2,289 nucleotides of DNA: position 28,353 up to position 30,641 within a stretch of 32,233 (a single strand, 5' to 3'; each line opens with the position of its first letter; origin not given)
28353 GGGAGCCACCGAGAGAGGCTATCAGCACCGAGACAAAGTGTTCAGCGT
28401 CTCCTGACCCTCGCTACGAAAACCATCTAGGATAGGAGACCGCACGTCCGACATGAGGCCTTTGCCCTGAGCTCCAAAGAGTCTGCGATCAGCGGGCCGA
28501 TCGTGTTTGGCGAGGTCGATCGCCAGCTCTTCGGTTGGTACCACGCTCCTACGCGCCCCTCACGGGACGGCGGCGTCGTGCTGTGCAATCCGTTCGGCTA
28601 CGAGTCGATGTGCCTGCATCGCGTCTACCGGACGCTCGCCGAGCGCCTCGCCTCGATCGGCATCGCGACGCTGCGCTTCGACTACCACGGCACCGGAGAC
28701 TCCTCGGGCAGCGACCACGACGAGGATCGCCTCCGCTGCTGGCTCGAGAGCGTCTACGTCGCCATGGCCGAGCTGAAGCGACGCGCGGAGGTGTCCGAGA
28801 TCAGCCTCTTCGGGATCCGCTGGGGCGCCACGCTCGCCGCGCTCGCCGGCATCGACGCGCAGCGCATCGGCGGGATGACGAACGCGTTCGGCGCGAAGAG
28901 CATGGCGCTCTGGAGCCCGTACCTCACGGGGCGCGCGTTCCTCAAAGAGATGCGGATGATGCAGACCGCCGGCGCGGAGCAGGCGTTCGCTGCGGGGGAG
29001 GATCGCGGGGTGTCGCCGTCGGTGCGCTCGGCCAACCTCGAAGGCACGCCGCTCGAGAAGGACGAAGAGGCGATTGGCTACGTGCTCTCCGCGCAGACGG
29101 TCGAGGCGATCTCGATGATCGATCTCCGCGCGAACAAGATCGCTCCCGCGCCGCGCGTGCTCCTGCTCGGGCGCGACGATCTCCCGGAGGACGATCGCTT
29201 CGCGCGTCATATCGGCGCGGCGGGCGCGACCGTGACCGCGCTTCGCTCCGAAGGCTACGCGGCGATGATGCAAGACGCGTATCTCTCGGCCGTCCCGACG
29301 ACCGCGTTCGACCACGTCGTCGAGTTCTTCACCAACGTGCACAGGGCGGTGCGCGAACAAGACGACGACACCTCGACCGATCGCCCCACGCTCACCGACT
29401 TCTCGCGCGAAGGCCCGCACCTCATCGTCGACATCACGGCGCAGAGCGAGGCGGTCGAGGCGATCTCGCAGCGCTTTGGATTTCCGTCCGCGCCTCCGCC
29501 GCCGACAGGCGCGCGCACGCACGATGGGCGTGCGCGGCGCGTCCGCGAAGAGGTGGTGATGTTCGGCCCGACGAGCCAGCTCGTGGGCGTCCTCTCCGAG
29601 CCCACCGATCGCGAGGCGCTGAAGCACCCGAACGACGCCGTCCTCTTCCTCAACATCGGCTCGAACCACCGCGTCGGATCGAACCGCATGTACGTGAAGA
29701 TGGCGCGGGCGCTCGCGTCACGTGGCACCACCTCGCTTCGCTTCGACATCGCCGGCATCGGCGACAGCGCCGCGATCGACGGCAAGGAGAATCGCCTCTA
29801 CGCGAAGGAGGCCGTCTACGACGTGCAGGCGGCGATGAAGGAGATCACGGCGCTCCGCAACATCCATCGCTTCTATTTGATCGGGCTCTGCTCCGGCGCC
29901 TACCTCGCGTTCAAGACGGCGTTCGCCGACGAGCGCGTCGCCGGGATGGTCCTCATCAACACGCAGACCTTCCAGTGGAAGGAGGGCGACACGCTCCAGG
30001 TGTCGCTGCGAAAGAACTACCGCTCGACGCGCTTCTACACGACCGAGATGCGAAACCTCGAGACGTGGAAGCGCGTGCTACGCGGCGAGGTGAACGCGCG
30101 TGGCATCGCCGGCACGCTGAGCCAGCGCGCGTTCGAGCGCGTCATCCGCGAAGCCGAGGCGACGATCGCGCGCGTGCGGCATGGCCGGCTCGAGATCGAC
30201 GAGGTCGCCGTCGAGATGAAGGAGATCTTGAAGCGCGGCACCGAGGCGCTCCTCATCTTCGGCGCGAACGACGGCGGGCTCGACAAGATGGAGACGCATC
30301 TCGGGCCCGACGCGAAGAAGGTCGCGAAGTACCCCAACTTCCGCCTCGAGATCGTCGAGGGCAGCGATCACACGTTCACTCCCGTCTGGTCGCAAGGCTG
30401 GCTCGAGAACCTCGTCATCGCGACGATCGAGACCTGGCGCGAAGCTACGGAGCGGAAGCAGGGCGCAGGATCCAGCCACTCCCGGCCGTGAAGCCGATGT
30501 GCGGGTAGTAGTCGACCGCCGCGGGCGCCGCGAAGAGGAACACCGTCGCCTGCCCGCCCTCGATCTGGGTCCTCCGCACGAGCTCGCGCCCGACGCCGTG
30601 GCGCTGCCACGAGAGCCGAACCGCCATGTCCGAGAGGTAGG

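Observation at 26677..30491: Wzy_C-like membrane protein divergent from a fused double alpha/beta-hydrolase whose two nucleophile elbows read GIRWG and GLCSG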

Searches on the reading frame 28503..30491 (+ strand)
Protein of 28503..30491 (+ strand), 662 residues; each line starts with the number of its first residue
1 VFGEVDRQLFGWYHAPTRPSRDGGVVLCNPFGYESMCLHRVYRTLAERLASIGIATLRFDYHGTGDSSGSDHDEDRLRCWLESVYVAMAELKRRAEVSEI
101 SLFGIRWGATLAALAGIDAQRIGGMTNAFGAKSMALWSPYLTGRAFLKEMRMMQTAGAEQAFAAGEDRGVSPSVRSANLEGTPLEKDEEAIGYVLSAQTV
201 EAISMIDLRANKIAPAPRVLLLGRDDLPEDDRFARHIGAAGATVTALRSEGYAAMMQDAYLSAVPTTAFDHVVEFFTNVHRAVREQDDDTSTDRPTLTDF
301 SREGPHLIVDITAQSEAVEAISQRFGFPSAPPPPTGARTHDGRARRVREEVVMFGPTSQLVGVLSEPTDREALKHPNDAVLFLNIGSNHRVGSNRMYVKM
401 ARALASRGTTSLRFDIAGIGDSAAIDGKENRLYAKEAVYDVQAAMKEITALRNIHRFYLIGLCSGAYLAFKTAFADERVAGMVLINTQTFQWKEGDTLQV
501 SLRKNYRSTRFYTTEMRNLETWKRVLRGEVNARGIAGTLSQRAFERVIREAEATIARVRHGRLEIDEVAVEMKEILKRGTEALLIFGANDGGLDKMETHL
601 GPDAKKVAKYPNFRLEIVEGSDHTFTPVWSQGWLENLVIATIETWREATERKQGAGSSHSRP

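Call 3: search_protein_families(library=pfam, proteins=[window:28503-30491:+], max_evalue=1)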
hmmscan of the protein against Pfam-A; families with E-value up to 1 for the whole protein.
window:28503-30491:+ (662 aa): 4 families
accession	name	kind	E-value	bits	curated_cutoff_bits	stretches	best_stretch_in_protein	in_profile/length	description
PF12146.15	Hydrolase_4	-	6.5e-15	55.5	27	2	41-124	19-100/239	Serine aminopeptidase, S33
PF12697.13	Abhydrolase_6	-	2.2e-10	42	26.3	2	394-626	11-205/217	Alpha/beta hydrolase family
PF00561.26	Abhydrolase_1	-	1.1e-07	32.2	25.8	1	394-597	13-216/245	alpha/beta hydrolase fold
PF01738.24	DLH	-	0.003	17.6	21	1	431-483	72-125/217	Dienelactone hydrolase family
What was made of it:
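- On Alpha/beta-hydrolase fold with a catalytic triad (module 2): Pfam Abhydrolase_6, Abhydrolase_1 and Hydrolase_4 are above cut-off (call 3).
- On Dienelactone hydrolase family (PF01738): 17.6 bits, E=0.003, covering only residues 431-483 (call 3).
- Weak Pfam DLH hit across the elbow (E=0.003, call 3).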

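Call 4: search_protein_families(library=ncbifam, proteins=[window:28503-30491:+], max_evalue=1)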
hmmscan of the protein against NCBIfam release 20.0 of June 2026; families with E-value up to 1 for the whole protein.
window:28503-30491:+ (662 aa): 8 families
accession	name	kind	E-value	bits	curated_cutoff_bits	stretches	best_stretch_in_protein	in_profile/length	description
TIGR03100.1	hydr1_PEP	hypoth_equivalog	1.9e-38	132.3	168.45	2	349-642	3-272/274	hydrolase 1, exosortase A system-associated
TIGR03101.1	hydr2_PEP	hypoth_equivalog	4.9e-28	98.4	202.75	2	8-208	11-194/266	hydrolase 2, exosortase A system-associated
NF041096.1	esterase_EstD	equivalog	2.9e-13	49.6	600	2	388-494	175-280/421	esterase EstD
NF047920.1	lactonase_UilS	equivalog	3.5e-08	33.5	400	2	16-123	18-123/285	UilS family quorum-quenching N-acyl-homoserine lactonase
NF058544.1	IVPilMotSglTMyx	equivalog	3.7e-08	33.4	300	2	399-500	54-150/210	type IV pili motility protein SglT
TIGR01250.1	pro_imino_pep_2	subfamily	3.6e-05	23.5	167.65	2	392-475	36-116/288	proline iminopeptidase-family hydrolase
TIGR03695.1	menH_SHCHC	equivalog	0.016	14.7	208.55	1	392-487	13-104/252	2-succinyl-6-hydroxy-2,4-cyclohexadiene-1-carboxylate synthase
NF002043.0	PRK00870.1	subfamily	0.053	12.9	265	0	396-489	61-150/302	haloalkane dehalogenase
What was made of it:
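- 28503..29357 (+): Module 1 (residues 1-285), hydr2_PEP-like and without a nucleophile. The triad positions are occupied by R106 (28818-28820), D225 and Y252 (29256-29258). C28 (28584-28586) and R224 are also conserved. TIGR03101 98.4 bits over residues 8-208 (call 4).
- On TIGR03100 hydr1_PEP (hydrolase 1, exosortase A system-associated): 132.3 bits; best stretch residues 349-642 against profile positions 3-272 of 274 (call 4).
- On TIGR03101 hydr2_PEP (hydrolase 2, exosortase A system-associated): 98.4 bits; residues 8-208 against profile positions 11-194 of 266 (call 4).
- Best HMM hits are TIGR03101 and TIGR03100 (call 4).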

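Call 7: find_homologous_proteins(query=window:28503-30491:+)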
Query window:28503-30491:+ (662 aa): 823 proteins with E <= 0.001 among 8000 candidates; the best 120 are listed.
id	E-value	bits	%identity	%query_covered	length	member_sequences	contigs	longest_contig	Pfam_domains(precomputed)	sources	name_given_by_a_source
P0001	0.0e+0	1414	99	96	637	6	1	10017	PF12697.14,PF00561.27,PF12146.16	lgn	-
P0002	4.1e-261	886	63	98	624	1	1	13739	PF12697.14,PF12146.16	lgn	-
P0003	1.6e-255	867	62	98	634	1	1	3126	PF12697.14,PF12146.16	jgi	jgi:alpha-beta hydrolase superfamily lysophospholipase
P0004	2.4e-254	863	64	97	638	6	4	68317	PF12697.14,PF12146.16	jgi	-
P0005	8.9e-252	855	62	97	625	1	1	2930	PF20408.5,PF12697.14,PF00561.27,PF12146.16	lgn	-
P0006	7.1e-251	852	62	97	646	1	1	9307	PF07859.20,PF12697.14,PF01738.25,PF00561.27,PF12146.16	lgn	-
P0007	1.6e-250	851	61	98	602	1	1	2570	PF12697.14,PF00561.27,PF12146.16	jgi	jgi:pimeloyl-ACP methyl ester carboxylesterase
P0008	9.0e-250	848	61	98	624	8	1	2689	PF12697.14,PF12146.16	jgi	jgi:pimeloyl-ACP methyl ester carboxylesterase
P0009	9.1e-250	848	61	97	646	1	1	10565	PF12697.14,PF12146.16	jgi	jgi:pimeloyl-ACP methyl ester carboxylesterase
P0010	1.1e-249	848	61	98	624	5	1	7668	PF12697.14,PF12146.16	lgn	-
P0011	2.0e-249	847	61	98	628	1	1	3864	PF12697.14,PF12146.16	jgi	-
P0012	1.5e-248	844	61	98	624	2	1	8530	PF12697.14,PF12146.16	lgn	-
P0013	6.2e-248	842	61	98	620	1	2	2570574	PF12697.14,PF12146.16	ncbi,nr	ncbi:MAG: alpha/beta hydrolase [Labilithrix sp.]|nr:alpha/beta hydrolase [Labilithrix sp.] MCW581124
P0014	3.1e-245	833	61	97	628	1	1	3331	PF12697.14,PF12146.16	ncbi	-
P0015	3.3e-244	830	60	98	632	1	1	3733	PF12697.14,PF12146.16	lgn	-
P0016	5.8e-244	829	60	97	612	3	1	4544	PF20408.5,PF12697.14,PF01738.25,PF00561.27,PF12146.16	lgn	-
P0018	1.6e-242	824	61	95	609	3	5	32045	PF12697.14,PF00561.27,PF12146.16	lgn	-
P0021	1.5e-141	491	43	98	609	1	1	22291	PF12697.14,PF01738.25,PF00561.27,PF12146.16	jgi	jgi:pimeloyl-ACP methyl ester carboxylesterase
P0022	2.7e-140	487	43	96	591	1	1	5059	PF12697.14,PF01738.25,PF00561.27,PF12146.16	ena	-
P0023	5.5e-140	486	43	96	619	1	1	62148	PF12697.14,PF01738.25,PF00561.27,PF12146.16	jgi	jgi:dienelactone hydrolase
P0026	7.0e-137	475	42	97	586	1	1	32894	PF20408.5,PF12697.14,PF01738.25,PF00561.27,PF12146.16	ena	-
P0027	1.1e-136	475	42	96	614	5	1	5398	PF12697.14,PF01738.25,PF00561.27,PF12146.16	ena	-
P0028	1.2e-136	475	43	97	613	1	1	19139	PF02129.25,PF12697.14,PF01738.25,PF00561.27,PF12146.16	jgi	jgi:alpha-beta hydrolase superfamily lysophospholipase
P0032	1.6e-135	471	42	96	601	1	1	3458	PF12697.14,PF01738.25,PF00561.27,PF12146.16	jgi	jgi:pimeloyl-ACP methyl ester carboxylesterase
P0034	2.4e-135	470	42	96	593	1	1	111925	PF12697.14,PF01738.25,PF00561.27,PF12146.16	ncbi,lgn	-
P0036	2.3e-134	467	41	97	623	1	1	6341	PF07859.20,PF12697.14,PF01738.25,PF00561.27,PF12146.16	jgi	jgi:alpha-beta hydrolase superfamily lysophospholipase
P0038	2.3e-133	464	43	93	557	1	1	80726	PF20408.5,PF12697.14,PF01738.25,PF00561.27,PF12146.16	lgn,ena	-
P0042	3.0e-132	460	40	97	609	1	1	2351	PF20408.5,PF12697.14,PF01738.25,PF00561.27,PF12146.16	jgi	jgi:pimeloyl-ACP methyl ester carboxylesterase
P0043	4.6e-132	459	40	97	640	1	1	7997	PF01738.25,PF00561.27,PF12146.16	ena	-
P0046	1.7e-131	458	41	97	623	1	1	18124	PF07859.20,PF12697.14,PF01738.25,PF00561.27,PF12146.16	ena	-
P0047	3.1e-131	457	40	97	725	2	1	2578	PF12697.14,PF00561.27,PF12146.16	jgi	jgi:alpha-beta hydrolase superfamily lysophospholipase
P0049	9.3e-131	455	40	96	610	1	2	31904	PF12697.14,PF01738.25,PF00561.27,PF12146.16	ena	-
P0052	3.0e-130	453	40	96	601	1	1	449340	PF12697.14,PF01738.25,PF00561.27,PF12146.16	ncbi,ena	-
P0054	8.6e-129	449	40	96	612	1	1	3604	PF12697.14,PF01738.25,PF00561.27,PF12146.16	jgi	jgi:pimeloyl-ACP methyl ester carboxylesterase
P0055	5.1e-128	446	40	95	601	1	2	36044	PF02129.25,PF07859.20,PF12697.14,PF01738.25,PF00561.27,PF12146.16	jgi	jgi:alpha-beta hydrolase superfamily lysophospholipase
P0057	1.6e-126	441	40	97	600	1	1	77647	PF12697.14,PF01738.25,PF00561.27,PF12146.16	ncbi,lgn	ncbi:MAG TPA: alpha/beta fold hydrolase [Polyangiaceae bacterium]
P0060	5.8e-126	439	39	97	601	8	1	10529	PF12697.14,PF01738.25,PF00561.27,PF12146.16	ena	-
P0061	2.5e-125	437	41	93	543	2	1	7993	PF01738.25,PF00561.27,PF12146.16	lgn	-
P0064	3.5e-124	433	41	94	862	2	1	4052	PF13847.13,PF13489.13,PF13649.13,PF00561.27,PF12146.16,PF08241.19,PF08242.19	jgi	jgi:alpha-beta hydrolase superfamily lysophospholipase/SAM-dependent methyltransferase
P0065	1.0e-123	432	39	97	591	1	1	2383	PF12697.14,PF01738.25,PF00561.27,PF12146.16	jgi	-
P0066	1.9e-123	431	39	96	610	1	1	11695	PF12697.14,PF01738.25,PF00561.27,PF12146.16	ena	-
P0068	7.2e-123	429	39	95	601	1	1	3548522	PF12697.14,PF00561.27,PF12146.16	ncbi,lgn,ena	-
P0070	1.4e-122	428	39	100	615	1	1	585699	PF12697.14,PF01738.25,PF00561.27,PF12146.16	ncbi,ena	-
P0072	5.7e-122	426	40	94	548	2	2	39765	PF02129.25,PF12697.14,PF01738.25,PF00561.27,PF12146.16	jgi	jgi:alpha-beta hydrolase superfamily lysophospholipase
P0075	1.3e-120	422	37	100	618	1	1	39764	PF12697.14,PF01738.25,PF00561.27,PF12146.16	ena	-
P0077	2.1e-120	421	38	97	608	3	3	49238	PF12697.14,PF01738.25,PF00561.27,PF12146.16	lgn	-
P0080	5.0e-120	420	39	97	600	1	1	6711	PF12697.14,PF01738.25,PF00561.27,PF12146.16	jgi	jgi:pimeloyl-ACP methyl ester carboxylesterase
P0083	9.7e-120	419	37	95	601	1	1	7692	PF12697.14,PF01738.25,PF00561.27,PF12146.16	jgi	jgi:alpha-beta hydrolase superfamily lysophospholipase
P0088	6.6e-119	416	39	97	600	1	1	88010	PF20408.5,PF12697.14,PF01738.25,PF00561.27,PF12146.16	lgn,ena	-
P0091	2.3e-118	414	39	95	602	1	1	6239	PF20408.5,PF12697.14,PF01738.25,PF00561.27,PF12146.16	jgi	-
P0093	2.9e-118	414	39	94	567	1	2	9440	PF12697.14,PF01738.25,PF00561.27,PF12146.16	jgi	jgi:pimeloyl-ACP methyl ester carboxylesterase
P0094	4.0e-118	413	39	95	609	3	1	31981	PF20408.5,PF12697.14,PF01738.25,PF00561.27,PF12146.16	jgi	jgi:alpha-beta hydrolase superfamily lysophospholipase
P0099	1.4e-117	412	39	96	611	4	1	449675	PF12697.14,PF01738.25,PF00561.27,PF12146.16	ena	-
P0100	1.9e-117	411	37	97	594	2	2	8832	PF20408.5,PF12697.14,PF01738.25,PF00561.27,PF12146.16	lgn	-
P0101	2.1e-117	411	39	95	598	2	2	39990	PF12697.14,PF01738.25,PF00561.27,PF12146.16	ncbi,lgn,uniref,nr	ncbi:alpha/beta hydrolase [Ideonella sp.]|uniref:alpha/beta hydrolase n=1 Tax=Ideonella sp. TaxID=19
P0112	2.5e-116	408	39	95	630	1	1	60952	PF12697.14,PF01738.25,PF00561.27,PF12146.16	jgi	jgi:pimeloyl-ACP methyl ester carboxylesterase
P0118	1.5e-115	405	38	96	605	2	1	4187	PF12697.14,PF01738.25,PF00561.27,PF12146.16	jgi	-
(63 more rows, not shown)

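Call 13: find_encoding_contigs(protein=P0013, flank=10000, max_places=2)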
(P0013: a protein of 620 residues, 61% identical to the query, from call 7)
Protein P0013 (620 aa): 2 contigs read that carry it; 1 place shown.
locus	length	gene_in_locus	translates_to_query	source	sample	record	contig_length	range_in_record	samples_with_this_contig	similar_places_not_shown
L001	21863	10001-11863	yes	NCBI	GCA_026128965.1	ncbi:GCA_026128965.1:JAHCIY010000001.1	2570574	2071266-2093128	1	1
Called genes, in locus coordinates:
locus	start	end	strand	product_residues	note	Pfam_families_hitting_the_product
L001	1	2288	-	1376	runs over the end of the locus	-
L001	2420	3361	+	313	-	PF00142:Fer4_NifH (weak), PF02374:ArsA_ATPase, PF10609:ParA (faint), PF13614:AAA_31 (weak), PF01656:CbiA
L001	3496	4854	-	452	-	-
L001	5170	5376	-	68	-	-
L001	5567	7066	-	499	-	PF01943:Polysacc_synt, PF13440:Polysacc_synt_3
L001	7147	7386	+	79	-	PF00550:PP-binding (weak)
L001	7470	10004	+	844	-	PF22666:Glyco_hydro_2_N2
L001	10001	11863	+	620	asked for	PF12146:Hydrolase_4, PF12697:Abhydrolase_6 (weak)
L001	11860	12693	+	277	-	-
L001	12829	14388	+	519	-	PF19501:PcRGLX_1st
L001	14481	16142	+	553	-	PF19501:PcRGLX_1st (weak)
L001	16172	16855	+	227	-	PF02230:Abhydrolase_2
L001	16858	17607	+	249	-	PF08123:DOT1 (faint), PF13649:Methyltransf_25 (weak)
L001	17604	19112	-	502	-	PF17161:DUF5123 (faint)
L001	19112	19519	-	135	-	PF01648:ACPS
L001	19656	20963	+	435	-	PF00515:TPR_1 (faint), PF07719:TPR_2 (faint), PF13428:TPR_14 (faint), PF13432:TPR_16, PF13174:TPR_6 (faint), PF13181:TPR_8 (faint), PF14559:TPR_19 (weak), PF02146:SIR2, +2 more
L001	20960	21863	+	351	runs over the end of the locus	PF00364:Biotin_lipoyl, PF25997:BSH_YhbJ (faint)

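Call 14: find_encoding_contigs(protein=P0068, flank=10000, max_places=2)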
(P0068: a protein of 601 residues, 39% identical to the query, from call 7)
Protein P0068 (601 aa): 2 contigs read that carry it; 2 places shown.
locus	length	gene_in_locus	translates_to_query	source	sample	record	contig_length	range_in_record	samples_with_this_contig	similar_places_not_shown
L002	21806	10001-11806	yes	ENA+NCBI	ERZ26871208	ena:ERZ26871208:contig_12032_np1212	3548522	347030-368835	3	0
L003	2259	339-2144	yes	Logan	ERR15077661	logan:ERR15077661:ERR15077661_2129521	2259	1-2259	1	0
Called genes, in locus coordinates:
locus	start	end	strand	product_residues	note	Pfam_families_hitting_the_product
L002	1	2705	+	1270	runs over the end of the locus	PF00069:Pkinase, PF07714:PK_Tyr_Ser-Thr, PF00069:Pkinase, PF13191:AAA_16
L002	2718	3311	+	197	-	PF05042:Caleosin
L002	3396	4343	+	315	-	PF04338:DUF481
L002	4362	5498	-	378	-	-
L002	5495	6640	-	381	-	-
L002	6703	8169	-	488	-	PF00069:Pkinase, PF01636:APH (faint), PF07714:PK_Tyr_Ser-Thr, PF17667:Pkinase_fungal (weak)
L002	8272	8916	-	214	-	PF00132:Hexapep, PF14602:Hexapep_2 (weak)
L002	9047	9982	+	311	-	PF02129:Peptidase_S15, PF12146:Hydrolase_4, PF00561:Abhydrolase_1, PF12697:Abhydrolase_6, PF00326:Peptidase_S9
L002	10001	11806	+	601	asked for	PF12146:Hydrolase_4, PF00561:Abhydrolase_1 (weak), PF12146:Hydrolase_4, PF12697:Abhydrolase_6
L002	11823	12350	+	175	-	PF01648:ACPS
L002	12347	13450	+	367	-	PF13692:Glyco_trans_1_4, PF00534:Glycos_transf_1, PF13524:Glyco_trans_1_2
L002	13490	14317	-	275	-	PF13472:Lipase_GDSL_2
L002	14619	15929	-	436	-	PF04932:Wzy_C (weak)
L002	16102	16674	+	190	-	PF02563:Poly_export, PF10531:SLBB, PF22461:SLBB_2 (weak)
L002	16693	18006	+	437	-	PF28089:EpsX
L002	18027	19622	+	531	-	-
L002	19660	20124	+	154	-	-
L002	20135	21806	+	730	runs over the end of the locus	PF12891:Glyco_hydro_44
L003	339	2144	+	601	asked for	PF12146:Hydrolase_4, PF00561:Abhydrolase_1 (weak), PF12146:Hydrolase_4, PF12697:Abhydrolase_6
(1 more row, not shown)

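Call 15: find_encoding_contigs(protein=P0101, flank=10000, max_places=2)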
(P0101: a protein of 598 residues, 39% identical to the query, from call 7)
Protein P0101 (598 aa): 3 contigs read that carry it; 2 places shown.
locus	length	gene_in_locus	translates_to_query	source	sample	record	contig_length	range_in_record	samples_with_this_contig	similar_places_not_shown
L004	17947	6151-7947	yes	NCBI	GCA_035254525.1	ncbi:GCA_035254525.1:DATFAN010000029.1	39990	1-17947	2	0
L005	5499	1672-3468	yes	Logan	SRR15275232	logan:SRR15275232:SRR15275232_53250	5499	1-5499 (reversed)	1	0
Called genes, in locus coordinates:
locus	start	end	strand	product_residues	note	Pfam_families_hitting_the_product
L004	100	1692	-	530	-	PF00561:Abhydrolase_1, PF12146:Hydrolase_4 (faint), PF08386:Abhydrolase_4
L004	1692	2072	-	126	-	PF00462:Glutaredoxin (weak)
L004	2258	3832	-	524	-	PF00085:Thioredoxin, PF13098:Thioredoxin_2, PF13899:Thioredoxin_7, PF13905:Thioredoxin_8 (faint)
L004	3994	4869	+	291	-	-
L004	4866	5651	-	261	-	-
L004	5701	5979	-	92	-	PF04248:NTP_transf_9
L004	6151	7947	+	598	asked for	PF01738:DLH (faint), PF12146:Hydrolase_4, PF12697:Abhydrolase_6, PF00561:Abhydrolase_1 (weak)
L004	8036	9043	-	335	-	PF00126:HTH_1, PF09339:HTH_IclR (weak), PF25213:HVO_A0261_N (faint), PF03466:LysR_substrate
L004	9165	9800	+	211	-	PF02525:Flavodoxin_2, PF03358:FMN_red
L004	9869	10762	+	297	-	PF02678:Pirin, PF05726:Pirin_C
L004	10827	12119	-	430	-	PF14344:DUF4397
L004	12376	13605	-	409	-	PF03009:GDPD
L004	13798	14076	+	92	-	-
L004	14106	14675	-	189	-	PF07298:NnrU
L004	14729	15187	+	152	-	PF01575:MaoC_dehydratas, PF13452:FAS1_DH_region (weak)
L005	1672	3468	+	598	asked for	PF01738:DLH (faint), PF12146:Hydrolase_4, PF12697:Abhydrolase_6, PF00561:Abhydrolase_1 (weak)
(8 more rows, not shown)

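Call 16: find_encoding_contigs(protein=P0004, flank=10000, max_places=2)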
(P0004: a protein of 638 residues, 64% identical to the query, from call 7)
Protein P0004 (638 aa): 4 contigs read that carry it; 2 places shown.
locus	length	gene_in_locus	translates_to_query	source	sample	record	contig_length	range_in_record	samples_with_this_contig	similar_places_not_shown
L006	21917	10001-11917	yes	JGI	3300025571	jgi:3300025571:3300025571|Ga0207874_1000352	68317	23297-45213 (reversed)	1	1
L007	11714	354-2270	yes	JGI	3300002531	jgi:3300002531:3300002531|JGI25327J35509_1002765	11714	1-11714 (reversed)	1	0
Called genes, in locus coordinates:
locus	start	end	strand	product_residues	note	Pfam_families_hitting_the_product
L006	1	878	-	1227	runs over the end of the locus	-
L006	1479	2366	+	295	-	PF01656:CbiA, PF02374:ArsA_ATPase, PF10609:ParA (faint), PF13614:AAA_31 (weak)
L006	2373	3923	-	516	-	PF01943:Polysacc_synt, PF13440:Polysacc_synt_3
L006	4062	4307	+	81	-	PF00550:PP-binding (weak)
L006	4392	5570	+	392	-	PF02771:Acyl-CoA_dh_N, PF02770:Acyl-CoA_dh_M (weak), PF00441:Acyl-CoA_dh_1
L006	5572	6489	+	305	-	PF00587:tRNA-synt_2b (weak)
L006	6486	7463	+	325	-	PF08893:DUF1839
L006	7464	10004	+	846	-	PF22666:Glyco_hydro_2_N2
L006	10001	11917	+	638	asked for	PF12146:Hydrolase_4 (weak), PF12697:Abhydrolase_6 (weak)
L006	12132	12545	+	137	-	-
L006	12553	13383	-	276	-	-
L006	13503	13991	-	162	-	PF06249:EutQ (weak), PF05899:Cupin_3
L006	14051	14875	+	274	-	PF01648:ACPS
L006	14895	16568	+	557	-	PF04932:Wzy_C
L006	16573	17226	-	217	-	PF08279:HTH_11, PF19187:HTH_PafC (faint), PF13280:WYL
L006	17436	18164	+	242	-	PF00293:NUDIX, PF21906:WHD_NrtR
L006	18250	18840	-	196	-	PF00081:Sod_Fe_N, PF02777:Sod_Fe_C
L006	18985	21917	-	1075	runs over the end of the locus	PF08487:VIT, PF00691:OmpA, PF13432:TPR_16 (weak)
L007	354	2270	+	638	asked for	PF12146:Hydrolase_4 (weak), PF12697:Abhydrolase_6 (weak)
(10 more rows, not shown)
